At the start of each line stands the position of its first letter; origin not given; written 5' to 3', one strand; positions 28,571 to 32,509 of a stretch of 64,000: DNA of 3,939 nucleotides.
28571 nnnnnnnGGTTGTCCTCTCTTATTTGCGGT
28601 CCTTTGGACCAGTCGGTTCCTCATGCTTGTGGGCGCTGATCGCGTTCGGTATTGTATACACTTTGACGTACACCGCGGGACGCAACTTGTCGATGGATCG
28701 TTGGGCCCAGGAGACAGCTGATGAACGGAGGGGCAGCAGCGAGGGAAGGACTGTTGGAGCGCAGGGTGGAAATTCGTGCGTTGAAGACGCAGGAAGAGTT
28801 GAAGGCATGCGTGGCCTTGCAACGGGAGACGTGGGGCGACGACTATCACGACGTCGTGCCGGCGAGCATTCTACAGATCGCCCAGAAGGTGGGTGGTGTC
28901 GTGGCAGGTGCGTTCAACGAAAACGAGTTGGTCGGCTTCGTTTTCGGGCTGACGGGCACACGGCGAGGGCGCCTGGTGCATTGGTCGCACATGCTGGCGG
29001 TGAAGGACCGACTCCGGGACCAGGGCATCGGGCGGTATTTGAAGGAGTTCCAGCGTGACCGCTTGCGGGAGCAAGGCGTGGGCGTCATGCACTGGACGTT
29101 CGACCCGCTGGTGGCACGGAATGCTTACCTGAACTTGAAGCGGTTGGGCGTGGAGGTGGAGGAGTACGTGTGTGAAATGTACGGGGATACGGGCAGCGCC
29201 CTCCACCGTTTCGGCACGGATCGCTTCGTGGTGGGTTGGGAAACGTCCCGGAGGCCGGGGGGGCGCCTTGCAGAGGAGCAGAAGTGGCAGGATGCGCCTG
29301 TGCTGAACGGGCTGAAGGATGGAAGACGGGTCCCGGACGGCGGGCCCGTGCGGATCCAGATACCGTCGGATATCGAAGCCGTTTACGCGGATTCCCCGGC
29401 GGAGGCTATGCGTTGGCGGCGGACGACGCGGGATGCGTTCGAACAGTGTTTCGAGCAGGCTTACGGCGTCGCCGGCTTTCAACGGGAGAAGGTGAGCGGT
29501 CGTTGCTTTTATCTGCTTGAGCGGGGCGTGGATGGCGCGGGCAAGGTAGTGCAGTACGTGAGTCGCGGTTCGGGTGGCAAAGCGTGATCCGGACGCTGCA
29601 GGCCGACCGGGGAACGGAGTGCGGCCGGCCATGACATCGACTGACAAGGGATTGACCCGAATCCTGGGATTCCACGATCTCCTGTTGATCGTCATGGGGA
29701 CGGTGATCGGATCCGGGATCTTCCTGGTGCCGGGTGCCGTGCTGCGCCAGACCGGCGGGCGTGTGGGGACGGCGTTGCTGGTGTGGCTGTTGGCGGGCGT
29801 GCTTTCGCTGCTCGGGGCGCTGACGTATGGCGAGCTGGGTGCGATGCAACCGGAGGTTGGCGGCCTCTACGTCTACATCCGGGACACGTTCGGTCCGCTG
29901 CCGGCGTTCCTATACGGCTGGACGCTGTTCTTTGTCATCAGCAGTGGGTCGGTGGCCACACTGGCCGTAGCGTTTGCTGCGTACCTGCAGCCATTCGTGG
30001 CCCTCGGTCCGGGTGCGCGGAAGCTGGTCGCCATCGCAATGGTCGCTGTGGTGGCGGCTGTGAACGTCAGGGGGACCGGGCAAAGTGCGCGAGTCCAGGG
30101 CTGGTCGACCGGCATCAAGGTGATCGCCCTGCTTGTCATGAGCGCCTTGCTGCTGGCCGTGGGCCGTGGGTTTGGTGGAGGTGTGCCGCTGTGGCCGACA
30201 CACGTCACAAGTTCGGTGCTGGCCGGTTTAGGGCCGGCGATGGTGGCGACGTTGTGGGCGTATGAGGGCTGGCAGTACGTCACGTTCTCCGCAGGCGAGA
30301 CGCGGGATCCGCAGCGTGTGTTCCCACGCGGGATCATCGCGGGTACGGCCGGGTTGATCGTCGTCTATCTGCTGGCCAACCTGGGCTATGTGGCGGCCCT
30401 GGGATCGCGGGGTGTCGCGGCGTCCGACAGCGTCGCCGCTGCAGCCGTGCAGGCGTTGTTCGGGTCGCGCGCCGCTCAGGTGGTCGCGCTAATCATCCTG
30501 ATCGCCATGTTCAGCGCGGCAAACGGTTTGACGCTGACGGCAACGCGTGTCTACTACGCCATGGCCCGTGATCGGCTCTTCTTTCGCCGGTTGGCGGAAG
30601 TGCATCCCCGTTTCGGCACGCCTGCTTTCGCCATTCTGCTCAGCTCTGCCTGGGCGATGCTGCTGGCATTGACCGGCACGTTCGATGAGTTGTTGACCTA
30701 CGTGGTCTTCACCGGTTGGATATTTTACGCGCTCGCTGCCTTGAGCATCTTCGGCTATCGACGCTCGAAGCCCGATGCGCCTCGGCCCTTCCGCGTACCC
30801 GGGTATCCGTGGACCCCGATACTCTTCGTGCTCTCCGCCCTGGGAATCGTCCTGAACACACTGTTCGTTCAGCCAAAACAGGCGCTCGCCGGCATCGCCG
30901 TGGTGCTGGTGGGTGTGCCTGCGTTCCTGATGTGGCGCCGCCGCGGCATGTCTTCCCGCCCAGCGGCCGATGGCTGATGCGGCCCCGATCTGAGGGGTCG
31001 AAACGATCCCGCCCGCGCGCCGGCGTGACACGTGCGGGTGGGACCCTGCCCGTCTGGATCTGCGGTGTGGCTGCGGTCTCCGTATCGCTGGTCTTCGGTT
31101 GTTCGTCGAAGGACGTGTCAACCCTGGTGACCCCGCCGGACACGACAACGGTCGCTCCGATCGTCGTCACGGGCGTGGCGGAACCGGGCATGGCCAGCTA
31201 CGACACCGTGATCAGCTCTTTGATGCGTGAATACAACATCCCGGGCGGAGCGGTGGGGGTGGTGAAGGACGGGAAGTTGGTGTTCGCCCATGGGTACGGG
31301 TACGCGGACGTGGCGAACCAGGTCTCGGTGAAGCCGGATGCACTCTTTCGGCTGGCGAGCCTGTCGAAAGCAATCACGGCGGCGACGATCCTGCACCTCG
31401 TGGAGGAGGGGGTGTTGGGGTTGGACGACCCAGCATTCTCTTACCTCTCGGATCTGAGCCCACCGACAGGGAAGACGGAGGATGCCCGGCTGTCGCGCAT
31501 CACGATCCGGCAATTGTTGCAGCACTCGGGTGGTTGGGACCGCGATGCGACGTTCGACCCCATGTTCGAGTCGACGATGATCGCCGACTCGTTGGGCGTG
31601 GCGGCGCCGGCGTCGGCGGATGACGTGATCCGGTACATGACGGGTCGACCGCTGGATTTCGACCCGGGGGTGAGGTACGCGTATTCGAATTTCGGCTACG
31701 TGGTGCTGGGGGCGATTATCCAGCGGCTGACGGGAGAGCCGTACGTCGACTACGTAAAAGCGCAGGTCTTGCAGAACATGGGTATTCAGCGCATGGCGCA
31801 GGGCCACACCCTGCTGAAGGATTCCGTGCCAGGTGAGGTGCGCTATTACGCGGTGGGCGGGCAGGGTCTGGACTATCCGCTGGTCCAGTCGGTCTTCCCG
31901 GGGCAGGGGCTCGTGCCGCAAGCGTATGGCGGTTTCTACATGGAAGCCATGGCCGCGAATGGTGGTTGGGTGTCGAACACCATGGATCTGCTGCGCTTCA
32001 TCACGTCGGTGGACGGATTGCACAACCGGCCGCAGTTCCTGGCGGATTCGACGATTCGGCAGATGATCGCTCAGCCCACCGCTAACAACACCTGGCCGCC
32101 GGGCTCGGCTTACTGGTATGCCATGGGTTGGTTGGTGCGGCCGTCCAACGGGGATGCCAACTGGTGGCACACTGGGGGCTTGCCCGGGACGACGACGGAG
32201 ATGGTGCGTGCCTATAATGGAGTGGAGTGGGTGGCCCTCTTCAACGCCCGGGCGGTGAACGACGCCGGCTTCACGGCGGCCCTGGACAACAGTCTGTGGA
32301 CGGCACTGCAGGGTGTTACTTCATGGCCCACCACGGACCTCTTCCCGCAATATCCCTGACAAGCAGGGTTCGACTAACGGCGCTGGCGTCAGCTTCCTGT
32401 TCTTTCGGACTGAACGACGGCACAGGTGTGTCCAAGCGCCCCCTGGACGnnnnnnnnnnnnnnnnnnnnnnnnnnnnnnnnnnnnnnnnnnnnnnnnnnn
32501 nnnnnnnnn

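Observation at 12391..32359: SusC/SusD importer embedded in a locus of exported D-stereospecific peptidase-type enzymes: candidate utilisation locus for D-amino-acid peptides or peptidoglycan stem peptides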

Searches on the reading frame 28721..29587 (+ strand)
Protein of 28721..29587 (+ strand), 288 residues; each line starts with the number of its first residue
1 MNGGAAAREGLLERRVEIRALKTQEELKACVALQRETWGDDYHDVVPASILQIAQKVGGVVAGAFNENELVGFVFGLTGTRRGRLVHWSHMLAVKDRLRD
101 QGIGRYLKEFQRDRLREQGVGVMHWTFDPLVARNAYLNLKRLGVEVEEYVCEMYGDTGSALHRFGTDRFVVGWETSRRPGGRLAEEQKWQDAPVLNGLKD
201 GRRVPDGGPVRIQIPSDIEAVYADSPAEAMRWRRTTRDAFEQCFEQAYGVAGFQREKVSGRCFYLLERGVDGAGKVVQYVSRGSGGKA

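Call 5: search_protein_families(library=pfam, proteins=[window:28721-29587:+], max_evalue=0.001)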
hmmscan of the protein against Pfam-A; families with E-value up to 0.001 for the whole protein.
window:28721-29587:+ (288 aa): 2 families
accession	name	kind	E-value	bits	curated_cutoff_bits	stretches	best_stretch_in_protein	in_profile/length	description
PF00583.31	Acetyltransf_1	-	5.1e-05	24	20.7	1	33-126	7-100/116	Acetyltransferase (GNAT) family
PF13508.13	Acetyltransf_7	-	0.00036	21.3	27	1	64-122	8-64/84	Acetyltransferase (GNAT) domain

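Call 7: search_protein_families(library=ncbifam, proteins=[window:28721-29587:+], max_evalue=0.00001)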
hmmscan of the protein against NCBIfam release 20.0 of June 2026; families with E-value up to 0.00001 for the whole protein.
window:28721-29587:+ (288 aa): 0 families

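Call 26: search_solved_structures(query=window:28721-29587:+, max_evalue=0.01)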
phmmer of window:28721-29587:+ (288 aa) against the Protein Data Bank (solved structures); distinct sequences matched with E-value up to 0.01: 0.

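Call 51: find_homologous_proteins(query=window:28721-29587:+, max_evalue=0.00001)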
Query window:28721-29587:+ (288 aa): 4341 proteins with E <= 0.00001 among 8000 candidates; the best 120 are listed.
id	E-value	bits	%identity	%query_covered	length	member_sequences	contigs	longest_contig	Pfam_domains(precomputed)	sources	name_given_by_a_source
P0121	5.3e-172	589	90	100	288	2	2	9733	-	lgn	-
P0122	1.9e-142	492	78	97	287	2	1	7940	-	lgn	-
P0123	4.8e-118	412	70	94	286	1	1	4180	-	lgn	-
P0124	2.6e-91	324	59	89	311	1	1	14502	-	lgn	-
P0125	6.4e-91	323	59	92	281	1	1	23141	-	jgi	jgi:predicted GNAT superfamily acetyltransferase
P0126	1.1e-90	322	58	91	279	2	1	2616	PF13508.14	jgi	jgi:chorismate synthase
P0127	1.3e-87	312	59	86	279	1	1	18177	PF13508.14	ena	-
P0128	4.2e-87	310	58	88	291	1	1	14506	PF13508.14,PF00583.32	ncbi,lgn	ncbi:MAG: GNAT family N-acetyltransferase [Longimicrobiales bacterium]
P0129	2.6e-83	298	55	90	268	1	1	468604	-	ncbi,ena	-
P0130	2.5e-82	294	55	88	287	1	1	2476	PF13508.14,PF00583.32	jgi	jgi:predicted GNAT superfamily acetyltransferase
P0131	1.9e-81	291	54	88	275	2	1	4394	PF13508.14,PF00583.32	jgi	jgi:predicted GNAT superfamily acetyltransferase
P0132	2.5e-81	291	56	89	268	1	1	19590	PF13508.14,PF00583.32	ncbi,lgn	-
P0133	4.4e-81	290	55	87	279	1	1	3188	-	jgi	jgi:predicted GNAT superfamily acetyltransferase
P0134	2.3e-80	288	55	88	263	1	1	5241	-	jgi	jgi:chorismate synthase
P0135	9.0e-80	286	53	87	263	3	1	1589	-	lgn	-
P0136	4.6e-79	284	53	88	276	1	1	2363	PF13508.14,PF00583.32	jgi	jgi:predicted GNAT superfamily acetyltransferase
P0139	1.7e-78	282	52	90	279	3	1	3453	PF13508.14,PF00583.32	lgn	-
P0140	3.0e-78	281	53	89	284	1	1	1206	PF13508.14,PF00583.32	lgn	-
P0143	7.9e-78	280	51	89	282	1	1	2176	PF00583.32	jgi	jgi:predicted GNAT superfamily acetyltransferase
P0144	8.1e-78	280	55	92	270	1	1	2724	PF00583.32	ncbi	-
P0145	8.5e-78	280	54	89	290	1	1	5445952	PF00583.32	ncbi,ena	-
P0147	8.9e-78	279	51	90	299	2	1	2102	PF00583.32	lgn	-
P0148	9.9e-78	279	54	90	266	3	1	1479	PF13508.14,PF00583.32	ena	-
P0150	1.6e-77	279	53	90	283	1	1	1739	PF13508.14,PF00583.32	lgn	-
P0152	3.6e-77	277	52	90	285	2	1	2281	PF13508.14,PF00583.32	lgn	-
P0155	4.6e-77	277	51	90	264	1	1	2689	PF13508.14,PF00583.32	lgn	-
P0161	9.3e-77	276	53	90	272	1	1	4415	PF13508.14,PF00583.32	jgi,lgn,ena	-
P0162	1.1e-76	276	53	93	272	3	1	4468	PF00583.32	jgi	jgi:predicted GNAT superfamily acetyltransferase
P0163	1.3e-76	276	52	88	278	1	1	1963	PF13508.14,PF00583.32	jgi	jgi:predicted GNAT superfamily acetyltransferase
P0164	1.3e-76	276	52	88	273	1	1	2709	PF00583.32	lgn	-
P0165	1.6e-76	275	55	92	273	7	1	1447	PF13508.14,PF00583.32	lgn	-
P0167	2.8e-76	275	53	89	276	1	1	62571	PF13508.14,PF00583.32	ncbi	-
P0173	4.8e-76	274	52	88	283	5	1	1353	PF13508.14,PF00583.32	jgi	jgi:predicted GNAT superfamily acetyltransferase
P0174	6.3e-76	273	52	90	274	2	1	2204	PF13508.14,PF00583.32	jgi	jgi:predicted GNAT superfamily acetyltransferase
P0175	6.5e-76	273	49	88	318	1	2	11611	PF13508.14,PF00583.32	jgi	jgi:predicted GNAT superfamily acetyltransferase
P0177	1.3e-75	272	49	88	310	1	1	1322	PF13508.14,PF00583.32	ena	-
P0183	2.4e-75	271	53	88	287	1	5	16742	PF00583.32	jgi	jgi:chorismate synthase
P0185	4.3e-75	271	53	90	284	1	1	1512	PF13508.14,PF00583.32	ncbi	-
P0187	4.8e-75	270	54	87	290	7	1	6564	PF13508.14,PF00583.32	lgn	-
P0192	1.1e-74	269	51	92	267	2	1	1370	PF00583.32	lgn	-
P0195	1.3e-74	269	51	91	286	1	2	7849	PF13508.14,PF00583.32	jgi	jgi:predicted GNAT superfamily acetyltransferase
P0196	1.3e-74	269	55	88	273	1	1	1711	PF13508.14,PF00583.32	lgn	-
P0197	1.4e-74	269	52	90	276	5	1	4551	PF13508.14,PF00583.32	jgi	jgi:predicted GNAT superfamily acetyltransferase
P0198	1.4e-74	269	50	88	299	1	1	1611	PF13508.14,PF00583.32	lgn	-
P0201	1.6e-74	269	48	89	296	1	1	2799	PF13508.14,PF00583.32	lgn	-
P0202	1.8e-74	269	54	90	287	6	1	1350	PF13508.14,PF00583.32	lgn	-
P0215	1.9e-73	265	53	88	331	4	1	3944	PF13508.14,PF00583.32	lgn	-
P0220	2.6e-73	265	54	85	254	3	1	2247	PF00583.32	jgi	jgi:predicted GNAT superfamily acetyltransferase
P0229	5.6e-73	264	50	87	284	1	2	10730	PF00583.32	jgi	jgi:chorismate synthase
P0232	6.6e-73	263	50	87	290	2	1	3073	PF13508.14,PF00583.32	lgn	-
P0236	9.2e-73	263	49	89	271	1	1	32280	PF13508.14,PF00583.32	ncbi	-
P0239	1.1e-72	263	49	89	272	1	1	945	PF13508.14,PF00583.32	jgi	jgi:predicted GNAT superfamily acetyltransferase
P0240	1.4e-72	262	53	88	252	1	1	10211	PF13508.14,PF00583.32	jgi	jgi:chorismate synthase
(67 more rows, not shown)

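Call 72: predict_structure(alignment_id=A2)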
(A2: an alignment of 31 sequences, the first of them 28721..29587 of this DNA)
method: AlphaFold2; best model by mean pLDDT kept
length: 288 residues; sequences in the alignment: 31
mean_pLDDT: 88.1   pTM: 0.87
mean pLDDT of the five models: 88.1, 88.0, 87.8, 87.4, 85.1
residues with pLDDT >= 90: 198; 70-90: 52; 50-70: 30; < 50: 8
segments of 3 or more residues with pLDDT < 50: 1-4, 285-288
pLDDT, mean of each block of 10 residues (from residue 1): 49 81 98 96 96 96 96 98 95 93 93 96 96 89 93 90 91 87 69 84 77 96 96 95 92 92 89 71 56
secondary structure, 60 per line:
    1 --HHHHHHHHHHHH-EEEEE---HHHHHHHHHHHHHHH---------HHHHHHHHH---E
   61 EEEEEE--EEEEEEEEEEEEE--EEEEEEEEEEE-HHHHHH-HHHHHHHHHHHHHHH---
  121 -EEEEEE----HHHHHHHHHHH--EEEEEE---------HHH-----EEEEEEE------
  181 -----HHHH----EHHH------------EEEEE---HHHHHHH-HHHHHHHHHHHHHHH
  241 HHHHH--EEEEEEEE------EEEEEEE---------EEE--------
elements in order: H3-14 E16-20 H24-38 H48-56 E60-66 E69-81 E84-94 H96-101 H103-117 E122-127 H132-142 E145-150 E168-174 H186-189 E210-214 H218-224 H226-245 E248-255 E262-268 E278-280

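Call 75: fold_search(model_id=the predicted structure, library=pdb)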
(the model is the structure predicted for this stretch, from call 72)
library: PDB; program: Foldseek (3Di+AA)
matches with E <= 10: 1420; with E <= 0.001: 709
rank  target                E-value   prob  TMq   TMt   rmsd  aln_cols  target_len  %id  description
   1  2j8m_A                1.3e-08  1.00  0.44  0.70   4.8       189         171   21  Structure of P. aeruginosa acetyltransferase PA4866 (released 2007-02-06)
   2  1yvo_B                1.9e-08  1.00  0.45  0.72   4.7       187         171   20  hypothetical acetyltransferase from P.aeruginosa PA01 (released 2005-03-29)
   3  1yvo_A                2.5e-08  1.00  0.44  0.71   3.3       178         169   20  hypothetical acetyltransferase from P.aeruginosa PA01 (released 2005-03-29)
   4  2x7b                  3.2e-08  1.00  0.40  0.70   4.0       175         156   15  Crystal structure of the N-terminal acetylase Ard1 from Sulfolobus solfataricus P2 (released 2010-07-21)
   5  5wph_A                5.3e-08  1.00  0.45  0.69   7.6       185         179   14  Crystal structure of ArsN, N-acetyltransferase with substrate AST from Pseudomonas putida KT2440 (released 2018-10-10)
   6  4ua3_B                5.3e-08  1.00  0.33  0.47   8.3       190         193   12  Crystal structure of selenomethionine labeled SpNatD (released 2015-01-28)
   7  5c88_A                6.3e-08  1.00  0.42  0.73   3.9       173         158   17  Crystal structure of Ard1 N-terminal acetyltransferase from Sulfolobus solfataricus in monoclinic form (released 2016-01-13)
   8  5jtf_B                7.6e-08  1.00  0.45  0.71   6.7       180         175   14  Crystal structure of ArsN N-acetyltransferase from Pseudomonas putida KT2440 (released 2017-05-17)
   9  6ag4                  8.6e-08  1.00  0.44  0.77   3.1       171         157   15  Crystal structure of Ard1 N-terminal acetyltransferase H88A/E127A mutant from Sulfolobus solfataricus (released 2019-08-14)
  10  5isv_A                9.8e-08  1.00  0.43  0.74   6.0       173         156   18  Crystal structure of the ribosomal-protein-S18-alanine N-acetyltransferase from Escherichia coli (released 2016-04-13)
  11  2i79_D                1.0e-07  1.00  0.44  0.73   3.3       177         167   15  The crystal structure of the acetyltransferase of GNAT family from Streptococcus pneumoniae (released 2006-10-10)
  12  4lx9                  1.1e-07  1.00  0.42  0.74   3.8       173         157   16  Archaeal amino-terminal acetyltransferase (NAT) bound to acetyl coenzyme A (released 2013-08-21)
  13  2i79_F                1.1e-07  1.00  0.44  0.71   3.6       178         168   15  The crystal structure of the acetyltransferase of GNAT family from Streptococcus pneumoniae (released 2006-10-10)
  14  2i79_E                1.3e-07  1.00  0.44  0.71   3.8       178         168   15  The crystal structure of the acetyltransferase of GNAT family from Streptococcus pneumoniae (released 2006-10-10)
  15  9igl_D                1.3e-07  1.00  0.40  0.63   5.2       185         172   16  Crystal structure of P. syringae phosphinothricin acetyltransferase PSPTO_3321 in complex with L-phosphinothricin (released 2025-03-12)
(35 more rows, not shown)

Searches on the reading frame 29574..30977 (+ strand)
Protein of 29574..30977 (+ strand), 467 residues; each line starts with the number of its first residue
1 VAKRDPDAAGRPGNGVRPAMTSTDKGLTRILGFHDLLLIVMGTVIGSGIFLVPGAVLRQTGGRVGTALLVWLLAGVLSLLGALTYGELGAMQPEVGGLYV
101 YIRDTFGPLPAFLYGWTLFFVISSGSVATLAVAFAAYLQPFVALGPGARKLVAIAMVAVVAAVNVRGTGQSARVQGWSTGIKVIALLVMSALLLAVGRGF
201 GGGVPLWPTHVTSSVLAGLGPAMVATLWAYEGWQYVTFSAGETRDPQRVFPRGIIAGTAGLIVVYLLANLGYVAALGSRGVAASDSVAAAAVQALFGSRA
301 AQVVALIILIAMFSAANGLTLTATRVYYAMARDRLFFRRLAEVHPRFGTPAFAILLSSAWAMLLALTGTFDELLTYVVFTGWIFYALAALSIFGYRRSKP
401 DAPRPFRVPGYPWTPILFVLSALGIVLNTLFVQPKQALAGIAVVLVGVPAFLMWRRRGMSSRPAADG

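Call 6: search_protein_families(library=pfam, proteins=[window:29574-30977:+], max_evalue=0.001)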
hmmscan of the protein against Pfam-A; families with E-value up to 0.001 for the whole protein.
window:29574-30977:+ (467 aa): 2 families
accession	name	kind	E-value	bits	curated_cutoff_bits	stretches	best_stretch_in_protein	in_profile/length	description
PF13520.12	AA_permease_2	-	1.4e-54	186.1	27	1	31-435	1-410/427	Amino acid permease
PF00324.27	AA_permease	-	5.4e-40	137.9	24.6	1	36-436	2-427/470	Amino acid permease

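Call 82: search_protein_families(library=ncbifam, proteins=[window:29631-30977:+], max_evalue=0.00001)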
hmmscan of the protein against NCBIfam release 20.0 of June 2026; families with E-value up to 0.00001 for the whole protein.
window:29631-30977:+ (448 aa): 25 families
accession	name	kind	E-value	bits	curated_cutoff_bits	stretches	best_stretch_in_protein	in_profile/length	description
TIGR00911.1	2A0308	subfamily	5.6e-70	236.2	701.8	1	13-434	49-472/505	L-type amino acid transporter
TIGR00909.1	2A0306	subfamily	1.7e-61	208.5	556.8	1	8-434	1-428/429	amino acid transporter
NF008466.1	PRK11357.1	equivalog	3.2e-43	148.3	800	1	6-439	4-439/446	fructoselysine/psicoselysine transporter FrlA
NF053761.1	BrChAATpBcaP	equivalog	8.9e-41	140.4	690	1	3-413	15-432/460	branched-chain amino acid transporter BcaP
TIGR00908.1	2A0305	equivalog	3.8e-33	115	381.75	1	6-434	3-428/442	ethanolamine permease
TIGR00905.1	2A0302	subfamily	8.7e-31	107.2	409.05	1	9-434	6-434/473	basic amino acid/polyamine antiporter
TIGR00906.1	2A0303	subfamily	2.3e-29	102.2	681.7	2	4-168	25-203/602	cationic amino acid transport permease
NF008245.0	PRK11021.1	equivalog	3.1e-23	82.5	284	1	12-357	8-347/419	L-methionine/branched-chain amino acid transporter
NF008484.0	PRK11387.1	equivalog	7.5e-21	74.6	716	1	4-434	8-454/471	S-methylmethionine permease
NF007929.0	PRK10644.1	equivalog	2.3e-20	72.8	574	1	13-340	11-332/445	arginine/agmatine antiporter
NF007938.0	PRK10655.1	equivalog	2.9e-18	66.3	409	1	12-366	8-363/438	putrescine-ornithine antiporter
TIGR04299.1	antiport_PotE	equivalog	2e-16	60.2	560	1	15-368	9-363/430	putrescine-ornithine antiporter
NF007876.0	PRK10580.1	equivalog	8.4e-16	57.9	736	1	7-348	6-347/457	proline-specific permease ProY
TIGR00913.1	2A0310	subfamily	2.1e-15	56.4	578.7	1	17-344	9-352/480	amino acid permease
TIGR01773.1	GABAperm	equivalog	2.2e-15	56.4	678.1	1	17-415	19-426/452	GABA permease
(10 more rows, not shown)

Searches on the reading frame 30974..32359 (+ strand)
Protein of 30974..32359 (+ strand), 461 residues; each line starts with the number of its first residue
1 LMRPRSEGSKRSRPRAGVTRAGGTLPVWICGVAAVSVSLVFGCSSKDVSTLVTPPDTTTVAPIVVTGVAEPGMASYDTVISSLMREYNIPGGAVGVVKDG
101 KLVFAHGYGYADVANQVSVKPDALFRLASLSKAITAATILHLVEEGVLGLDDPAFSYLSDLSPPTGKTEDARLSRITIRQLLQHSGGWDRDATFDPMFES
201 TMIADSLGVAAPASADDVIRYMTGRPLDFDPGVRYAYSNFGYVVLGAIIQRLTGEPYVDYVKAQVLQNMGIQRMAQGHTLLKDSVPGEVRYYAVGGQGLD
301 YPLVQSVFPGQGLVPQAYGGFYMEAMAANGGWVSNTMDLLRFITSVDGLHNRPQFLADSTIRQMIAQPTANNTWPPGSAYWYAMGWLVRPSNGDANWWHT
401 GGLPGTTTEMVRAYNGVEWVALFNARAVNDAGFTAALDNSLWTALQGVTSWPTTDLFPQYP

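Call 6: search_protein_families(library=pfam, proteins=[window:30974-32359:+], max_evalue=0.001)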
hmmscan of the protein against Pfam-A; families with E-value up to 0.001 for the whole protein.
window:30974-32359:+ (461 aa): 1 family
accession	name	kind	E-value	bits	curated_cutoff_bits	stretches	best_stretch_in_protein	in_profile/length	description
PF00144.29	Beta-lactamase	-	2.3e-60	204.9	27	1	77-427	2-312/329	Beta-lactamase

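Call 7: search_protein_families(library=ncbifam, proteins=[window:30974-32359:+], max_evalue=0.00001)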
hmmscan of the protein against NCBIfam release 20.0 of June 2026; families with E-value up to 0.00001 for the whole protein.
window:30974-32359:+ (461 aa): 47 families (the best 25 are shown)
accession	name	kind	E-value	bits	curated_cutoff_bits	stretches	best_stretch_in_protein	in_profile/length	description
NF009622.0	PRK13128.1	equivalog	3.2e-22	78.7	443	1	74-274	7-190/518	D-aminopeptidase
NF007943.0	PRK10662.1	equivalog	7e-19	67.7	266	1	85-272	46-220/380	D-alanyl-D-alanine-carboxypeptidase/endopeptidase AmpH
NF052559.1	MthAcHydAcmB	equivalog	1.4e-18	66.8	550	1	77-276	11-213/391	methyl acetate hydrolase AcmB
NF002968.0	PRK03642.1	equivalog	1.7e-18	66.7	385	1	88-373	54-343/432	penicillin binding protein PBP4B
NF033085.1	bla_class_C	equivalog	2e-18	66.4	415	1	76-162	8-93/356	class C beta-lactamase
NF050047.1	blaELC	exception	2.1e-15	56.5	840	1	33-303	41-282/434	ELC family class C beta-lactamase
NF041663.1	ampC_Sliq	exception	6.2e-15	55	860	1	66-318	19-237/378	cephalosporin-hydrolyzing class C beta-lactamase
NF045671.1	blaPNC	exception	2.7e-14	52.8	750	1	77-162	50-134/401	PNC family class C beta-lactamase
NF033700.1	blaCMA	exception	2.7e-13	49.7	887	1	64-272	13-198/375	CMA family class C beta-lactamase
NF033569.1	blaLHK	exception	4.9e-13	48.8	850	1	58-273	26-215/390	LHK family class C beta-lactamase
NF033698.1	blaCSA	exception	5.5e-13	48.6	884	1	63-272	12-198/375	CSA family class C beta-lactamase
NF033159.0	blaPAC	exception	5.6e-13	48.5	850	1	74-303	29-228/380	PAC family class C beta-lactamase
NF012172.1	FOX-MOX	exception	5.8e-13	48.5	700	1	59-157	16-113/382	FOX/MOX family class C beta-lactamase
NF012173.1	CMY2-MIR-ACT-EC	exception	1.4e-12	47.2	680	1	77-162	33-117/380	CMY2/MIR/ACT/EC family class C beta-lactamase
NF050810.1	blaCHC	exception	1.6e-12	47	780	1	70-272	25-203/387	CHC family extended-spectrum class C beta-lactamase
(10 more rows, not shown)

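Call 27: search_solved_structures(query=window:30974-32359:+, max_evalue=1e-15)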
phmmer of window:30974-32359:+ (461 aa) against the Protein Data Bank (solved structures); distinct sequences matched with E-value up to 1e-15: 12.
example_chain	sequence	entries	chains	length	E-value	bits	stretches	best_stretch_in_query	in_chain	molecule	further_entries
7tpu_A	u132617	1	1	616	7.1e-27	97.6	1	75-320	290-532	Beta-lactamase domain-containing protein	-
2qmi_A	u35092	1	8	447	9e-27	97.2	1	77-274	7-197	Pbp related beta-lactamase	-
7v21_A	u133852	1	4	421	3.8e-24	88.6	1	50-265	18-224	Serine beta-lactamase-like protein LACTB, mitochondrial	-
7v1y_A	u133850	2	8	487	1e-23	87.1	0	50-187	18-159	Serine beta-lactamase-like protein LACTB, mitochondrial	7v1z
7ulw_A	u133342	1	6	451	3.1e-23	85.6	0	80-187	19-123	Serine beta-lactamase-like protein LACTB, mitochondrial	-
4y7p_A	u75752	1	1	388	5.3e-22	81.5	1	57-414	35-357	Alkaline D-peptidase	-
4gdn_A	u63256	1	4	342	2e-21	79.6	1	74-269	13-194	Protein flp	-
1ci8_A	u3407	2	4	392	8.5e-21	77.5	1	74-383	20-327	PROTEIN (CARBOXYLESTERASE)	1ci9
7spn_A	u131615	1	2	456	1e-20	77.3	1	79-272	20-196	IS11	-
9s7k_A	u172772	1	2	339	1.1e-19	73.9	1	88-271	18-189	D-alanyl-D-alanine carboxypeptidase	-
6ksu_A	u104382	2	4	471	5.1e-17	65.1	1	79-407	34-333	Alpha/beta hydrolase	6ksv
1ei5_A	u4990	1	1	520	2.4e-16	62.9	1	78-274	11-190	D-AMINOPEPTIDASE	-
